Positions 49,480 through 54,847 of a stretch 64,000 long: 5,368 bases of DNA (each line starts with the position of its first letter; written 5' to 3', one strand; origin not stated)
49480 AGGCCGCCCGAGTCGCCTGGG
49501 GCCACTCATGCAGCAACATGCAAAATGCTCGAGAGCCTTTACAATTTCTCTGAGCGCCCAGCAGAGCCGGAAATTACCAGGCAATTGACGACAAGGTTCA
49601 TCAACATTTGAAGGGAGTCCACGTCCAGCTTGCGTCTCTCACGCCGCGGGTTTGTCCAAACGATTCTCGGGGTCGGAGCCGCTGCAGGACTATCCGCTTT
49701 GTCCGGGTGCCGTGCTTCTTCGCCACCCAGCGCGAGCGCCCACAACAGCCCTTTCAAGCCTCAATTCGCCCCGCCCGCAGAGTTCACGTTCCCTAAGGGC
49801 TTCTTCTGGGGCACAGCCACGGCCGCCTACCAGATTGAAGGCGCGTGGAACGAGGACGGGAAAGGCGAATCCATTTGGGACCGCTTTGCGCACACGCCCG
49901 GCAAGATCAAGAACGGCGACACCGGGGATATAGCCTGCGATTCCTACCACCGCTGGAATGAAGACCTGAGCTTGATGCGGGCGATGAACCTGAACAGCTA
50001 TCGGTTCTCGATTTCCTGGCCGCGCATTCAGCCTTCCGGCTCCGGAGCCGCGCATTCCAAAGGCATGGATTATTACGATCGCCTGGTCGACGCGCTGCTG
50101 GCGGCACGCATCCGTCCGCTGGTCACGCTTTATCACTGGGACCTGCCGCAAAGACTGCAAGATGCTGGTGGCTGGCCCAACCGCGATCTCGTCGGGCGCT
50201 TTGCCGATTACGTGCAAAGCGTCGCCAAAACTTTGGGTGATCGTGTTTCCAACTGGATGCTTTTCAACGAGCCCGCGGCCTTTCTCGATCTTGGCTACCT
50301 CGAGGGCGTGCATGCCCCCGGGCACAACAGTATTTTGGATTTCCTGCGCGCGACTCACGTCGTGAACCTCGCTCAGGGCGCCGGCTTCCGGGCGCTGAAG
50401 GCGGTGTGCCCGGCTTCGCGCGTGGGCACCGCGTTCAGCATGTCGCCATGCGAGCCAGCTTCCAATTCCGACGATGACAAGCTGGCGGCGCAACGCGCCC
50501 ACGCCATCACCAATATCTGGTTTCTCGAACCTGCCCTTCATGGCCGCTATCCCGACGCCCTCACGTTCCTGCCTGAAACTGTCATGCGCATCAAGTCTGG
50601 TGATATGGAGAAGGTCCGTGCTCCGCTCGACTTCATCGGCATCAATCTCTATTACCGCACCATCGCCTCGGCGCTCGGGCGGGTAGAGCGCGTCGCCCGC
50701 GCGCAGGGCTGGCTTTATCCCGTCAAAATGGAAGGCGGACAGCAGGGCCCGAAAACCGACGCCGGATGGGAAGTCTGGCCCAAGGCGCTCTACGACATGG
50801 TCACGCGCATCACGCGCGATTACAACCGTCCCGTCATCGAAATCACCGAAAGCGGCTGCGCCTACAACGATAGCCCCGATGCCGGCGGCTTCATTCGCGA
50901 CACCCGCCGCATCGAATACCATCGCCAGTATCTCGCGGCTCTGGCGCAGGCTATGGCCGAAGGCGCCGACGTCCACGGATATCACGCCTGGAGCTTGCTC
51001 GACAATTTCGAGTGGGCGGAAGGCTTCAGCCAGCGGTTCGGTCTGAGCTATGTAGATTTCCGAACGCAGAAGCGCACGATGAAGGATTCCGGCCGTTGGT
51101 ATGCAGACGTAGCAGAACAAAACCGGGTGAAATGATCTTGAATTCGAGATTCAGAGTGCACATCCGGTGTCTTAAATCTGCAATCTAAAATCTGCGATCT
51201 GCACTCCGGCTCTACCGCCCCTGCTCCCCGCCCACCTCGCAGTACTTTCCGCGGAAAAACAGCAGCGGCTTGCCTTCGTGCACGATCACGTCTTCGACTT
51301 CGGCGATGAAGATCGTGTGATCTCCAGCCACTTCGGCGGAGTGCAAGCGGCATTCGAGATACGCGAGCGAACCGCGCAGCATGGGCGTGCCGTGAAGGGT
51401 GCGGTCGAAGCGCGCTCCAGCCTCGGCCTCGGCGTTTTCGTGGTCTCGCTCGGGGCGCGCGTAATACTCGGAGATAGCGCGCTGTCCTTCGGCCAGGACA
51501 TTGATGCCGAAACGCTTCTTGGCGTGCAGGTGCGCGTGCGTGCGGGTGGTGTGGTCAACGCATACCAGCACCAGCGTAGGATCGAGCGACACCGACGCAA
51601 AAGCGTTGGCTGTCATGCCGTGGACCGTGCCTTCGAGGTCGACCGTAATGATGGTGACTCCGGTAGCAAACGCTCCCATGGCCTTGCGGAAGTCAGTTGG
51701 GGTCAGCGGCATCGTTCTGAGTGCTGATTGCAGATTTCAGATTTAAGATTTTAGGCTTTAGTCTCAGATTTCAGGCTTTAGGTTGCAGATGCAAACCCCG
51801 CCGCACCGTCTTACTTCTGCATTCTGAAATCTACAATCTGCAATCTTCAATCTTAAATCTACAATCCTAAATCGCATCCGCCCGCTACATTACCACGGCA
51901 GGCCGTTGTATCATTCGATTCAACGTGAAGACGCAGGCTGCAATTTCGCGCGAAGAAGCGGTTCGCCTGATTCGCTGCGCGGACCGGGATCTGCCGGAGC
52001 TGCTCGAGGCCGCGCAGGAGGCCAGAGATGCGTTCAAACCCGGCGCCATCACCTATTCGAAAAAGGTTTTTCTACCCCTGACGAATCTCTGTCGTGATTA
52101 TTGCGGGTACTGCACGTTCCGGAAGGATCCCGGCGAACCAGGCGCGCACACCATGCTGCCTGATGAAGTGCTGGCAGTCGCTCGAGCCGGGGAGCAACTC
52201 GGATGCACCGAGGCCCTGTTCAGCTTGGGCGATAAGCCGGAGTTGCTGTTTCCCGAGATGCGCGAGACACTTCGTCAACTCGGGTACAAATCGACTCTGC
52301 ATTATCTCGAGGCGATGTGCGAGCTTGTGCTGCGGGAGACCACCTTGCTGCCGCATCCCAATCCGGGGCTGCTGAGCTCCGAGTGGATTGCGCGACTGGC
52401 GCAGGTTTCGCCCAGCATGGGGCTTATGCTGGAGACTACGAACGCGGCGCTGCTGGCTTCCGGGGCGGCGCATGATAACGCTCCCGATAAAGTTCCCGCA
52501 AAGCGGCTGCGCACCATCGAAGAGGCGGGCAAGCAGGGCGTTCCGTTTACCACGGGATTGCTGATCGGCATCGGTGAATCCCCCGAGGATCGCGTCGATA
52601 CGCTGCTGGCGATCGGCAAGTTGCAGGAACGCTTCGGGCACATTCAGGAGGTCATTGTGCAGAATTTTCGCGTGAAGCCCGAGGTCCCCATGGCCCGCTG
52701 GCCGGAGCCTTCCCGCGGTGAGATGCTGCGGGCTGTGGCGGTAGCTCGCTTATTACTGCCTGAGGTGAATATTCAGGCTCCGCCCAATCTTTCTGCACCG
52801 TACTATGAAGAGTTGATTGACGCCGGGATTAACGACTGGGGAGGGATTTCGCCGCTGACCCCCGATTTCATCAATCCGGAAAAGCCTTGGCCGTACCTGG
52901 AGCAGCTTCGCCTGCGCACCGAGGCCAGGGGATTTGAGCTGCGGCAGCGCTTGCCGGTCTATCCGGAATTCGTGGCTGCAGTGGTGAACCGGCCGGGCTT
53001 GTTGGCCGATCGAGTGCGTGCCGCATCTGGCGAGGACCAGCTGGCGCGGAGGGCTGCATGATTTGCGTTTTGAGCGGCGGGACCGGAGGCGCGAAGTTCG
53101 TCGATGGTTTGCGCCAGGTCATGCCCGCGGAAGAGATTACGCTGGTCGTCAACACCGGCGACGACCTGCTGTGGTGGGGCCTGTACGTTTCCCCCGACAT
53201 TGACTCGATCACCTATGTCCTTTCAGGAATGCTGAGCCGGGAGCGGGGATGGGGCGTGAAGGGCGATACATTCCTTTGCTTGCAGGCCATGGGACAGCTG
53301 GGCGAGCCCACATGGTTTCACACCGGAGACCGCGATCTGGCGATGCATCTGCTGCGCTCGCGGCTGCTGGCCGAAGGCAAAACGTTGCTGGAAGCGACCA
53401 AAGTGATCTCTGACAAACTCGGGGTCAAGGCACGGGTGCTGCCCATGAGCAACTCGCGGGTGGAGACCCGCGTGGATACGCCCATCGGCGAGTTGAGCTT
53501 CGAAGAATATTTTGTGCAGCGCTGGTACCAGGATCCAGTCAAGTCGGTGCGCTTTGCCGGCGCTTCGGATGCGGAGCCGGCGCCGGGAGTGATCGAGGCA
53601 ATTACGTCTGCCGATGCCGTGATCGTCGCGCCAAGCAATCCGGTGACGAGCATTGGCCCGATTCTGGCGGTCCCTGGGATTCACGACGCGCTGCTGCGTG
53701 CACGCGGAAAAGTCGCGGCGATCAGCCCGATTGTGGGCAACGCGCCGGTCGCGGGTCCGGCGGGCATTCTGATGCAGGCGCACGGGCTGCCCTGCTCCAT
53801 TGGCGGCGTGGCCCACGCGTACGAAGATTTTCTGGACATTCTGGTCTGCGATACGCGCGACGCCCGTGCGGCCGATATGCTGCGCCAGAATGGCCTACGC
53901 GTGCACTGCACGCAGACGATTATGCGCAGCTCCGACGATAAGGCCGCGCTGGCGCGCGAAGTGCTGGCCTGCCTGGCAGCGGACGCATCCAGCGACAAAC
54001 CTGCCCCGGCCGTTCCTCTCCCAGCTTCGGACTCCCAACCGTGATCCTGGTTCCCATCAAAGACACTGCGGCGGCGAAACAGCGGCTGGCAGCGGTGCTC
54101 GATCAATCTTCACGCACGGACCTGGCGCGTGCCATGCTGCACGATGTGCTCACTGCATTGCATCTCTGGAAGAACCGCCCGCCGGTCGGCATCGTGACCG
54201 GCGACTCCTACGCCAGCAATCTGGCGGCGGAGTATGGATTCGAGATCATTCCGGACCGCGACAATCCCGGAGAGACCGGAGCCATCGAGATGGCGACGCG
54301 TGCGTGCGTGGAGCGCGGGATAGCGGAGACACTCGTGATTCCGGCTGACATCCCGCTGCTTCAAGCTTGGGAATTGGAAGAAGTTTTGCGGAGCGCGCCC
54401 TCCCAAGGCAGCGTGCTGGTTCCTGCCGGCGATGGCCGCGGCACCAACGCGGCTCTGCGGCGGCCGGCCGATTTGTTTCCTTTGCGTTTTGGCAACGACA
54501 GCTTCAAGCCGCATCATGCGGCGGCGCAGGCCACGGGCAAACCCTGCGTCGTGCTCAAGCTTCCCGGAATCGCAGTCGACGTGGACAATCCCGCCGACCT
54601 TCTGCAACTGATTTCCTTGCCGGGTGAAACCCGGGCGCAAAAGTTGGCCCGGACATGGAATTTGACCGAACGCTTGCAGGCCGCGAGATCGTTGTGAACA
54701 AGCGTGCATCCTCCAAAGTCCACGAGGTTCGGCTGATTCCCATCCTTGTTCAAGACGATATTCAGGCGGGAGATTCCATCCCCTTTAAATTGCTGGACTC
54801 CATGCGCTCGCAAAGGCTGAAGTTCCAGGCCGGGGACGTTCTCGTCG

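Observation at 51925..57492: Compact, translationally coupled F420 biosynthesis cluster with split cofG/cofH and stand-alone cofE, plus an F420:NADPH oxidoreductase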

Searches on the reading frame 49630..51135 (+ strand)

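Call 3: search_protein_families(library=ncbifam, proteins=[window:49630-51135:+], max_evalue=0.00001)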
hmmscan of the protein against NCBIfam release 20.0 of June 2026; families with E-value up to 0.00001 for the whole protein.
window:49630-51135:+ (501 aa): 8 families
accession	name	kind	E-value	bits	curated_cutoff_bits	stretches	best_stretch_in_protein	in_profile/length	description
TIGR03356.1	BGL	equivalog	1.7e-168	561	478.5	1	54-491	1-427/427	GH1 family beta-glucosidase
NF010036.0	PRK13511.1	subfamily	1.4e-100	337.1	610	1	53-500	4-468/469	6-phospho-beta-galactosidase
TIGR01233.1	lacG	equivalog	3.7e-83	280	561.2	1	53-498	3-469/472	6-phospho-beta-galactosidase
NF007154.0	PRK09589.1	subfamily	5.5e-52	177.1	624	1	53-498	3-472/476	6-phospho-beta-glucosidase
NF041004.1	Beta_gal_BgaS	equivalog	7.2e-50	169.9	475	1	141-500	123-468/479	beta-galactosidase BgaS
NF007356.0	PRK09852.1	subfamily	1e-49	169.5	623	1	53-498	3-469/474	6-phospho-beta-glucosidase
NF007158.0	PRK09593.1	subfamily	1.4e-49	169.1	639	1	53-498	5-473/478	6-phospho-beta-glucosidase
NF011589.0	PRK15014.1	subfamily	1.4e-47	163.1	686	1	52-498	4-473/477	6-phospho-beta-glucosidase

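Call 4: search_protein_families(library=pfam, proteins=[window:49630-51135:+], max_evalue=0.00001)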
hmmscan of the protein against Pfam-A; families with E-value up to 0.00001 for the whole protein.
window:49630-51135:+ (501 aa): 1 family
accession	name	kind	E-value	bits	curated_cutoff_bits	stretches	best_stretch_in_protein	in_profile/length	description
PF00232.24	Glyco_hydro_1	-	5.6e-159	529.8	22.6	1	52-499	3-452/453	Glycosyl hydrolase family 1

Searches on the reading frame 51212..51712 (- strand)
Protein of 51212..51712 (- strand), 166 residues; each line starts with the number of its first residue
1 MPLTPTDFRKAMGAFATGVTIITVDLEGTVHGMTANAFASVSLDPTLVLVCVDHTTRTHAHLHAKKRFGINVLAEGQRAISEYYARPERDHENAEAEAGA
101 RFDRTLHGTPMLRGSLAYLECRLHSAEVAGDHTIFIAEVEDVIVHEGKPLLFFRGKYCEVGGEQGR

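Call 3: search_protein_families(library=ncbifam, proteins=[window:51212-51712:-], max_evalue=0.00001)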
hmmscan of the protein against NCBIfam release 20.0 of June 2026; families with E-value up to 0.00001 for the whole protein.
window:51212-51712:- (166 aa): 8 families
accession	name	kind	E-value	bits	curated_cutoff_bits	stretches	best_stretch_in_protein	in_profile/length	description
NF045733.1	StyMonoxStyB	equivalog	1e-37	129.4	200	1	6-159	2-148/150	styrene monooxygenase NADH-dependent flavin reductase subunit StyB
NF052639.1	FlvnRedFerAPor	equivalog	2.2e-35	121.7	260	1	6-159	5-154/158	flavin reductase FerA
NF045630.1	monooxsub_HsaB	equivalog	8.1e-35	120.3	230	1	3-160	5-159/186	3-hydroxy-9,10-secoandrosta-1,3,5(10)-triene-9,17-dione monooxygenase reductase subunit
NF042921.1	HpaC_Thermus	equivalog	5.9e-34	117.2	200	1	7-159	4-148/150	4-hydroxyphenylacetate 3-monooxygenase reductase subunit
NF045919.1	HphnlacHdxRed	equivalog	2.4e-30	105.7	340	1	4-160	6-158/309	p-hydroxyphenylacetate 3-hydroxylase reductase component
TIGR03615.1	RutF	equivalog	9.3e-24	84.2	254.75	1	6-159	4-155/156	NADH-dependent FMN reductase RutF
TIGR02296.1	HpaC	equivalog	6.1e-23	81.6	205.95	1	8-159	1-152/154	4-hydroxyphenylacetate 3-monooxygenase, reductase component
NF012030.0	PRK15486.1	equivalog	3.7e-16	59.3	315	1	7-160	9-162/170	4-hydroxyphenylacetate 3-monooxygenase reductase subunit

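Call 4: search_protein_families(library=pfam, proteins=[window:51212-51712:-], max_evalue=0.00001)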
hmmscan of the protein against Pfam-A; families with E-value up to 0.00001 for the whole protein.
window:51212-51712:- (166 aa): 1 family
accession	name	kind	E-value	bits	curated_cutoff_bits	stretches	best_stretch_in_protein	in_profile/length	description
PF01613.24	Flavin_Reduct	-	3.2e-43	147.9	27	1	12-160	1-152/153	Flavin reductase like domain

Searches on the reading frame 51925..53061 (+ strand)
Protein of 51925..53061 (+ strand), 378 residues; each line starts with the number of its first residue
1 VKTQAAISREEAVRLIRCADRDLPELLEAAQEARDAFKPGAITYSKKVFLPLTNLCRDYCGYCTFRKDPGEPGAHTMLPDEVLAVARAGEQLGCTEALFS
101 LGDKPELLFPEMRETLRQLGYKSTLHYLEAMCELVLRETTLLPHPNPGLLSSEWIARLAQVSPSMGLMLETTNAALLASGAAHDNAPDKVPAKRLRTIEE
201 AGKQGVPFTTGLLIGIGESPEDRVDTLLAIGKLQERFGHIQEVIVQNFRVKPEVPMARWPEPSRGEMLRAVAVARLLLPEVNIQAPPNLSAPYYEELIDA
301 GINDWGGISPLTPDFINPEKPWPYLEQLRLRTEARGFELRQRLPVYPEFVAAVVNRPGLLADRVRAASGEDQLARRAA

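Call 3: search_protein_families(library=ncbifam, proteins=[window:51925-53061:+], max_evalue=0.00001)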
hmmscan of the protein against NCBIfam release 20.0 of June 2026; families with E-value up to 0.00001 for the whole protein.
window:51925-53061:+ (378 aa): 15 families
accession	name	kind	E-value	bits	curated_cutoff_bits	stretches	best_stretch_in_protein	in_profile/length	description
NF006687.0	PRK09234.1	equivalog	3.6e-141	472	1018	1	3-353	27-385/849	bifunctional FO biosynthesis protein CofGH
TIGR03550.1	F420_cofG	equivalog_domain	1.1e-132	442.2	213.35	1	43-352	1-310/322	7,8-didemethyl-8-hydroxy-5-deazariboflavin synthase CofG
NF004884.0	PRK06245.1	equivalog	1.1e-121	405.9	209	1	38-352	7-317/340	7,8-didemethyl-8-hydroxy-5-deazariboflavin synthase subunit CofG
TIGR03551.1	F420_cofH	equivalog_domain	7.6e-24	84.2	374.1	1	7-307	1-300/345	5-amino-6-(D-ribitylamino)uracil--L-tyrosine 4-hydroxyphenyl transferase CofH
TIGR03699.1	menaquin_MqnC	equivalog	2.4e-22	79.3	428.1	1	6-307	2-299/342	cyclic dehypoxanthinyl futalosine synthase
NF005609.0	PRK07360.1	equivalog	1.5e-21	76.6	426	1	4-307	18-323/374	7,8-didemethyl-8-hydroxy-5-deazariboflavin synthase subunit CofH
TIGR03700.1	mena_SCO4494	equivalog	7.2e-21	74.5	434.55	1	4-281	8-278/351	aminofutalosine synthase MqnE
TIGR00433.2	bioB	equivalog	1.4e-17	63.9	225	1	6-284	2-257/307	biotin synthase BioB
TIGR00423.1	TIGR00423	subfamily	2.5e-17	63.1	260.25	1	42-285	1-242/310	CofH family radical SAM protein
TIGR03957.1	rSAM_HmdB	equivalog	2.6e-16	59.7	320.9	1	165-287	146-259/317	5,10-methenyltetrahydromethanopterin hydrogenase cofactor biosynthesis protein HmdB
TIGR03910.1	pyrrolys_PylB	equivalog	5e-10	38.8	348.2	1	3-285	14-275/347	methylornithine synthase PylB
NF006276.0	PRK08444.1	equivalog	6.1e-09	35.4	560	0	4-96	10-99/353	aminofutalosine synthase MqnE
NF006277.0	PRK08445.1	equivalog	1e-08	34.5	576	1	6-285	3-279/348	dehypoxanthine futalosine cyclase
NF004580.0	PRK05926.1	equivalog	1e-07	31.5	583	1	3-87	24-109/370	hypothetical protein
TIGR03956.1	rSAM_HydE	equivalog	1.3e-06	28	254.6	0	2-104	6-107/340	[FeFe] hydrogenase H-cluster radical SAM maturase HydE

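Call 4: search_protein_families(library=pfam, proteins=[window:51925-53061:+], max_evalue=0.00001)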
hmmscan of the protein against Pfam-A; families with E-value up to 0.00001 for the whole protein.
window:51925-53061:+ (378 aa): 1 family
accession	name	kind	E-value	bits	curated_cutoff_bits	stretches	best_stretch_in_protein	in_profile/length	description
PF04055.27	Radical_SAM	-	4.3e-16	60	29.5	1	51-227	2-163/166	Radical SAM superfamily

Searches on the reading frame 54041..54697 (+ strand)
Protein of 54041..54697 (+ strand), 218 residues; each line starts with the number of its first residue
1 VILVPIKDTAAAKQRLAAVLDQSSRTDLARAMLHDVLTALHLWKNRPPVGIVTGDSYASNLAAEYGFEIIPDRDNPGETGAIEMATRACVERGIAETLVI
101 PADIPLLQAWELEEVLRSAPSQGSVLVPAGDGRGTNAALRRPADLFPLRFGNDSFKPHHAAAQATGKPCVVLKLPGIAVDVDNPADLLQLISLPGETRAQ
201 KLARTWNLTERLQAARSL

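Call 3: search_protein_families(library=ncbifam, proteins=[window:54041-54697:+], max_evalue=0.00001)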
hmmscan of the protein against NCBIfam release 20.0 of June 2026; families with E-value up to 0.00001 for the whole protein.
window:54041-54697:+ (218 aa): 2 families
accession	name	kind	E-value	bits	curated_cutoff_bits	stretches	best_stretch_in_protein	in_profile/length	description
TIGR03552.1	F420_cofC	equivalog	5e-43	147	105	1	2-193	2-190/196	2-phospho-L-lactate guanylyltransferase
TIGR04282.1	glyco_like_cofC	hypoth_equivalog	7.6e-08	32.3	134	1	9-139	10-141/189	TIGR04282 family arsenosugar biosynthesis glycosyltransferase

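Call 4: search_protein_families(library=pfam, proteins=[window:54041-54697:+], max_evalue=0.00001)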
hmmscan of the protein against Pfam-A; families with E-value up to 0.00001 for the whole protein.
window:54041-54697:+ (218 aa): 2 families
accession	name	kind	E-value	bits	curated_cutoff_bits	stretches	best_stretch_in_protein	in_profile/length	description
PF01983.22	CofC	-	8e-23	81.2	22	1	2-204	3-196/217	Guanylyl transferase CofC like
PF12804.13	NTP_transf_3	-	4.2e-07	30.7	27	1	31-140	25-133/160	MobA-like NTP transferase domain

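Call 20: search_solved_structures(query=window:54041-54697:+, max_evalue=0.01, show_alignments=4)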
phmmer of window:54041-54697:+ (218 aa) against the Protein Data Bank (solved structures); distinct sequences matched with E-value up to 0.01: 3.
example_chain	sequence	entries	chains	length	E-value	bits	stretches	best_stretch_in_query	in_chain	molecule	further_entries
7p97_AAA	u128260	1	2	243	8.8e-18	68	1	3-193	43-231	3-phospho-D-glycerate guanylyltransferase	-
6bwg_A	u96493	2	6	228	5.4e-15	58.8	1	2-190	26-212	2-phospho-L-lactate guanylyltransferase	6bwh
2i5e_A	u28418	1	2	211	2.8e-09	40.2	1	4-191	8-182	Hypothetical protein MM_2497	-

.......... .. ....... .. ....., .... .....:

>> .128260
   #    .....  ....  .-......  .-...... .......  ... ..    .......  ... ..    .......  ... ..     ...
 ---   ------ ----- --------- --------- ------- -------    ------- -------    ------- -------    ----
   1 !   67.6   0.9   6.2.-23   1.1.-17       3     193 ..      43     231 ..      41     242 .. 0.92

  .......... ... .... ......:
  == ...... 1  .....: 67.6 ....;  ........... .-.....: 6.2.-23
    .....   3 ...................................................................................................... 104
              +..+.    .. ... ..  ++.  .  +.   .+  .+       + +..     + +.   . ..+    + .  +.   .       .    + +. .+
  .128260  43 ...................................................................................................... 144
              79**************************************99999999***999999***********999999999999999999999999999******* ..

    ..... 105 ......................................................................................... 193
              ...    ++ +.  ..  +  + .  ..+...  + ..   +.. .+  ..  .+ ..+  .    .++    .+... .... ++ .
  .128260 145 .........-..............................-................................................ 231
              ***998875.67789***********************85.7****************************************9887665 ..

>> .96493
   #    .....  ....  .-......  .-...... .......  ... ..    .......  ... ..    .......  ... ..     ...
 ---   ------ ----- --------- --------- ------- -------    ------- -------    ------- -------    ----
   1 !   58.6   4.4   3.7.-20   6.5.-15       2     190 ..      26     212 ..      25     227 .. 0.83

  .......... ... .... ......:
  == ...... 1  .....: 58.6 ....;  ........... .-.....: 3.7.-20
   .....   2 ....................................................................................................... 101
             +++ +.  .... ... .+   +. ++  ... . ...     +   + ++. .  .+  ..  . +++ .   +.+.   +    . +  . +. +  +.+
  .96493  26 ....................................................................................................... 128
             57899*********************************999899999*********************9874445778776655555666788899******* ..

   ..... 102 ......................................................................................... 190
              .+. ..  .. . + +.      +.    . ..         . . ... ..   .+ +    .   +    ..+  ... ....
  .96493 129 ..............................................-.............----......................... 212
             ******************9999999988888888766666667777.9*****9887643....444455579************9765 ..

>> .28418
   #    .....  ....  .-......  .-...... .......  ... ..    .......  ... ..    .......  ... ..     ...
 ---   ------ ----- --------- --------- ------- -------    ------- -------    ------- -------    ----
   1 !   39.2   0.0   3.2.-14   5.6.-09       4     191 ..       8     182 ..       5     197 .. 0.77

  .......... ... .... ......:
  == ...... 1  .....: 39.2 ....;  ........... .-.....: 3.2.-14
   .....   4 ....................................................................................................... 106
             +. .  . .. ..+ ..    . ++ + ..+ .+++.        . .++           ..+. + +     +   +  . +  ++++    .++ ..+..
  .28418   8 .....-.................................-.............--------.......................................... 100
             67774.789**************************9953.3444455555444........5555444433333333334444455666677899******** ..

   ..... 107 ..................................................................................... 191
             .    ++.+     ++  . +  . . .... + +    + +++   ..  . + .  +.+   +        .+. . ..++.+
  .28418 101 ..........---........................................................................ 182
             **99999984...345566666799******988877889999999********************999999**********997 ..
